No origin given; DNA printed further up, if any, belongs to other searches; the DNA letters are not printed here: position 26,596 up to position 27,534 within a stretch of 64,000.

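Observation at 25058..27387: Two-gene RT + HEPN-like module: candidate defence-associated RT system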

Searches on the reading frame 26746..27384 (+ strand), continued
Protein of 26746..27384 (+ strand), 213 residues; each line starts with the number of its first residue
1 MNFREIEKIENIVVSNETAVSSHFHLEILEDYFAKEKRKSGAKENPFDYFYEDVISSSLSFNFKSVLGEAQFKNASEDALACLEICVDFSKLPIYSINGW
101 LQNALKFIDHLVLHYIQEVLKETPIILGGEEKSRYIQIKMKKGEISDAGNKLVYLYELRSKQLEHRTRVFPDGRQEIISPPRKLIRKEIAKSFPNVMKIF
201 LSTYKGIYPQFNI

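Call 68: search_protein_families(library=pfam, proteins=[L001:6642-9902:+, L002:3468-6752:+, L011:6639-11360:+, L004:118-3924:+, L016:1311-3218:+], max_evalue=0.001)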
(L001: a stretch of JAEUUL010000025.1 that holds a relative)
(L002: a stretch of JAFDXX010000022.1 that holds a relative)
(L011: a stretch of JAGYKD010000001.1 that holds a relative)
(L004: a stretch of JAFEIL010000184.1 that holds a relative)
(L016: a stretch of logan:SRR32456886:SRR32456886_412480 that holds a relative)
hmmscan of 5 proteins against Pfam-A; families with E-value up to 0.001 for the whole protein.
L001:6642-9902:+ (1087 aa): 0 families

L002:3468-6752:+ (1095 aa): 1 family
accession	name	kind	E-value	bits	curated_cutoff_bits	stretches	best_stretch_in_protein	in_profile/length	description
PF13020.12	NOV_C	-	3.3e-08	33.9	22.1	1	1011-1085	20-90/91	Protein NO VEIN, C-terminal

L011:6639-11360:+ (1574 aa): 1 family
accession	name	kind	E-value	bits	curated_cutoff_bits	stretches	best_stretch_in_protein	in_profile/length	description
PF25794.1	SACS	-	1.3e-08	35.4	32.8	1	99-143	68-112/247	Sacsin domain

L004:118-3924:+ (1269 aa): 0 families

L016:1311-3218:+ (636 aa): 1 family
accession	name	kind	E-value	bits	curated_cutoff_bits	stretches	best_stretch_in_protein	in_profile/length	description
PF13020.12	NOV_C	-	2.3e-05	24.8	22.1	1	497-553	27-80/91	Protein NO VEIN, C-terminal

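Call 69: search_protein_families(library=padloc, proteins=[L001:6642-9902:+, L002:3468-6752:+, L011:6639-11360:+, L004:118-3924:+, L016:1311-3218:+], max_evalue=0.001)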
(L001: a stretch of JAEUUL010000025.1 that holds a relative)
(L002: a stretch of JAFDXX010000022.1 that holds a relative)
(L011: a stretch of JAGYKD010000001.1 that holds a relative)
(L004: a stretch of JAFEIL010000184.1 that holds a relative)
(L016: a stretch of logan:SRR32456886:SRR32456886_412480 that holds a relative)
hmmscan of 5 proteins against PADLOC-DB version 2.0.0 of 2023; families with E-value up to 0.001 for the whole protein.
L001:6642-9902:+ (1087 aa): 3 families
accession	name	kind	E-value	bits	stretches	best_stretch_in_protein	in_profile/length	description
PDLC03967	TmtA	-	1.1e-229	763.6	1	2-1085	3-1060/1063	-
PDLC03968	TmtA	-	2.4e-13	46.7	1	36-123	73-156/1486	-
PDLC03965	TmtA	-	1.3e-06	24.8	1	40-115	32-104/1370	-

L002:3468-6752:+ (1095 aa): 3 families
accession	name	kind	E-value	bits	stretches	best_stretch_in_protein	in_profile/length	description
PDLC03967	TmtA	-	1.2e-129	432.4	1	4-936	6-891/1063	-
PDLC03972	TmtA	-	3.5e-23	79.7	2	36-125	40-128/1302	-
PDLC03968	TmtA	-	1.2e-16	57.7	1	25-330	63-342/1486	-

L011:6639-11360:+ (1574 aa): 7 families
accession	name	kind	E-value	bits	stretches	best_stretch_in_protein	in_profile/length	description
PDLC03970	TmtA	-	0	1213.5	1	1-1559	1-1520/1552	-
PDLC03968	TmtA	-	1.8e-30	103.4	2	71-147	76-151/1486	-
PDLC03972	TmtA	-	1.3e-22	77.8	3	74-141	45-117/1302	-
PDLC03964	TmtA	-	6.2e-19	65.6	3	296-545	221-489/1538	-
PDLC03966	TmtA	-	2.1e-13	47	2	72-140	45-126/1655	-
PDLC03971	TmtA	-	4.9e-12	42.2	2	74-140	58-133/1782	-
PDLC03965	TmtA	-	3.7e-11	39.8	1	70-141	30-104/1370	-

L004:118-3924:+ (1269 aa): 2 families
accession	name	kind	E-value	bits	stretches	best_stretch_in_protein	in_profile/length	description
PDLC03970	TmtA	-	3.6e-276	918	1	1-1255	346-1520/1552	-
PDLC03968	TmtA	-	0.00026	16.8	1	5-98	322-411/1486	-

L016:1311-3218:+ (636 aa): 1 family
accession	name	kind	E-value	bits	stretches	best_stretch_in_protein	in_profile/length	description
PDLC03967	TmtA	-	1.2e-81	273.5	2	15-312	257-565/1063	-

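Call 71: find_related_loci(query=A1, collection=metagenome_contigs, flank=6000)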
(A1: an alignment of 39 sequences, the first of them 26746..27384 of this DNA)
Query A1 (213 aa) in metagenome_contigs; peptide patterns used: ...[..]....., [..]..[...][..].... (x = any residue, [..] = any of these).
92 stretches matched a pattern; 39 encode a relative of the query (tblastn E <= 1e-3); 39 distinct loci.
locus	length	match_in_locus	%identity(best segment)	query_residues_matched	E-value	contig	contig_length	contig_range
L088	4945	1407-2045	92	1-213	7e-134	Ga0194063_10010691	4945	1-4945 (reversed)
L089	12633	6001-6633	82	1-211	1e-113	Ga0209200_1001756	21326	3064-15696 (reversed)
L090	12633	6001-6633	82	1-211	1e-113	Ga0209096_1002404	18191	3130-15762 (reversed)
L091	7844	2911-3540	60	1-209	2e-82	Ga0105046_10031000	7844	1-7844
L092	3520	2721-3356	60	1-211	5e-82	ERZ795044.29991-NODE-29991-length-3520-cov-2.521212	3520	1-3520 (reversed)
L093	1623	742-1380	59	1-212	2e-84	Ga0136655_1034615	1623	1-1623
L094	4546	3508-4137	60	1-209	1e-79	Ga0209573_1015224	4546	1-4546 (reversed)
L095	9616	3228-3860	59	1-210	7e-80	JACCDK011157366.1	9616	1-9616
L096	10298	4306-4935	59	1-209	6e-78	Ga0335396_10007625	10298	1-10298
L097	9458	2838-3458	59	1-207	7e-78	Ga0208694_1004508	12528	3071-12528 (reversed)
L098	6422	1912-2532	59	1-207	7e-78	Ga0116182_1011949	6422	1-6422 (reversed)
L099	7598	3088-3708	59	1-207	7e-78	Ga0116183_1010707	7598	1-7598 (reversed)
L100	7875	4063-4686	57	1-207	2e-76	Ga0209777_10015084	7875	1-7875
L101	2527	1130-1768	58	1-210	5e-77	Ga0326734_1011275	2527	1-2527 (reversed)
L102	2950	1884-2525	54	1-213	3e-76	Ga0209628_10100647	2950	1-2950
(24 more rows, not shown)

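Call 78: find_related_loci(query=A1, collection=viral_contigs, flank=8000)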
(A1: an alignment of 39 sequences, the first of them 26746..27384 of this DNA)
Query A1 (213 aa) in viral_contigs; peptide patterns used: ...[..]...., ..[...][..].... (x = any residue, [..] = any of these).
18 stretches matched a pattern, but none encodes a relative of the query by tblastn (E <= 1e-3).

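Call 83: search_protein_families(library=padloc, proteins=[L089:6617-10744:+, L089:2119-2976:+, L089:2981-3898:+, L089:876-1883:+], max_evalue=0.00001)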
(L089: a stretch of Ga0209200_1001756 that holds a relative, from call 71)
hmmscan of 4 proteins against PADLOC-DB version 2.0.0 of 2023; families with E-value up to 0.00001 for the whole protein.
L089:6617-10744:+ (1376 aa): 8 families
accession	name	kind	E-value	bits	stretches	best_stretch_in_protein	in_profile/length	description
PDLC03972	TmtA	-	1.3e-172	574.7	5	128-888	4-685/1302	-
PDLC03964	TmtA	-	4.9e-53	178.6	2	164-877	47-692/1538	-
PDLC03966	TmtA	-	3.5e-44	149.1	1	150-1014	30-856/1655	-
PDLC03968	TmtA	-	1.8e-30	103.4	1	158-529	70-356/1486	-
PDLC03965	TmtA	-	8.2e-27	91.6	1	165-711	32-511/1370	-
PDLC03971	TmtA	-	2.7e-23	79.5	1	164-594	55-454/1782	-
PDLC03967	TmtA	-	3.4e-12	43.6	1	161-234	36-109/1063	-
PDLC03969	TmtA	-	1.2e-08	31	1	460-832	265-640/1563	-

L089:2119-2976:+ (286 aa): 0 families

L089:2981-3898:+ (306 aa): 61 families (the best 25 are shown)
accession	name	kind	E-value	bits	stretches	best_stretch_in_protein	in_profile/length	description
PDLC03350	MTase_II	-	3.7e-127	422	1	2-295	5-303/312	Type II methyltransferase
PDLC03353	MTase_II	-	1.5e-81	271.8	1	51-293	8-256/260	Type II methyltransferase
PDLC03371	MTase_II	-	9.5e-40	134.8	1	59-290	18-255/260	Type II methyltransferase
PDLC03283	MTase_II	-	3.1e-38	129.9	1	54-293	6-277/352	Type II methyltransferase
PDLC03387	MTase_II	-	4.8e-38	129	2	139-294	135-282/289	Type II methyltransferase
PDLC03259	MTase_II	-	1e-37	128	1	54-287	5-255/423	Type II methyltransferase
PDLC03246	MTase_II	-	3.1e-34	116.7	1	51-283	111-362/376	Type II methyltransferase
PDLC03299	MTase_II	-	1.6e-33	114.5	1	52-288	14-258/296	Type II methyltransferase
PDLC03260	MTase_II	-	3.9e-33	112.8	2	146-291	174-311/349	Type II methyltransferase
PDLC03295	MTase_II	-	8.1e-29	99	1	52-304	4-283/292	Type II methyltransferase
PDLC03714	oMTase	-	1.2e-24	85.2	2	225-291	195-261/279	orphan methyltransferase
PDLC03230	MTase_II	-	5.6e-23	79.8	1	39-286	22-281/360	Type II methyltransferase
PDLC03320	MTase_II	-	1.4e-22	78.2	1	212-293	199-280/289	Type II methyltransferase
PDLC03305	MTase_II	-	1.7e-22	78.4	1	178-288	148-243/513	Type II methyltransferase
PDLC03363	MTase_II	-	3.9e-22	77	1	196-288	24-119/294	Type II methyltransferase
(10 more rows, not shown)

L089:876-1883:+ (336 aa): 31 families (the best 25 are shown)
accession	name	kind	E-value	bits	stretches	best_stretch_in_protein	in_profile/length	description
PDLC04807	PDC-S02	-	6.8e-136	451.1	1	3-333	5-339/351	-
PDLC04803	PDC-S02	-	8.7e-100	331.8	1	74-334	4-259/269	-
PDLC04827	PDC-S02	-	8e-88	292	1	3-232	3-232/234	-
PDLC04795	PDC-S02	-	6e-87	290.1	1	2-334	16-345/357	-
PDLC04831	PDC-S02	-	1.1e-82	276.4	1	6-331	7-339/346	-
PDLC04810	PDC-S02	-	2.9e-82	274.8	1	5-330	6-341/355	-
PDLC04822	PDC-S02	-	2.9e-74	248.3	1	5-297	5-290/294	-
PDLC04820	PDC-S02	-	2.4e-73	245.1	1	9-328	25-315/332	-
PDLC04813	PDC-S02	-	2e-49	165.8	1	174-334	5-163/175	-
PDLC04812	PDC-S02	-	2.1e-49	165.3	1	3-149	1-147/151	-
PDLC04802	PDC-S02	-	5.5e-47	158.1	2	2-133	1-134/171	-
PDLC04797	PDC-S02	-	2e-42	142.2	1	9-128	4-123/126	-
PDLC04826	PDC-S02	-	8.7e-38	128.1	1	5-219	6-217/222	-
PDLC01464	PD_DExK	-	2.5e-37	126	1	107-252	1-126/126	"CAS-I,CAS-II,CAS-III,CAS-IV,CAS-V,CAS-VI; associated"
PDLC04817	PDC-S02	-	1.8e-35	120.9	1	11-206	9-207/286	-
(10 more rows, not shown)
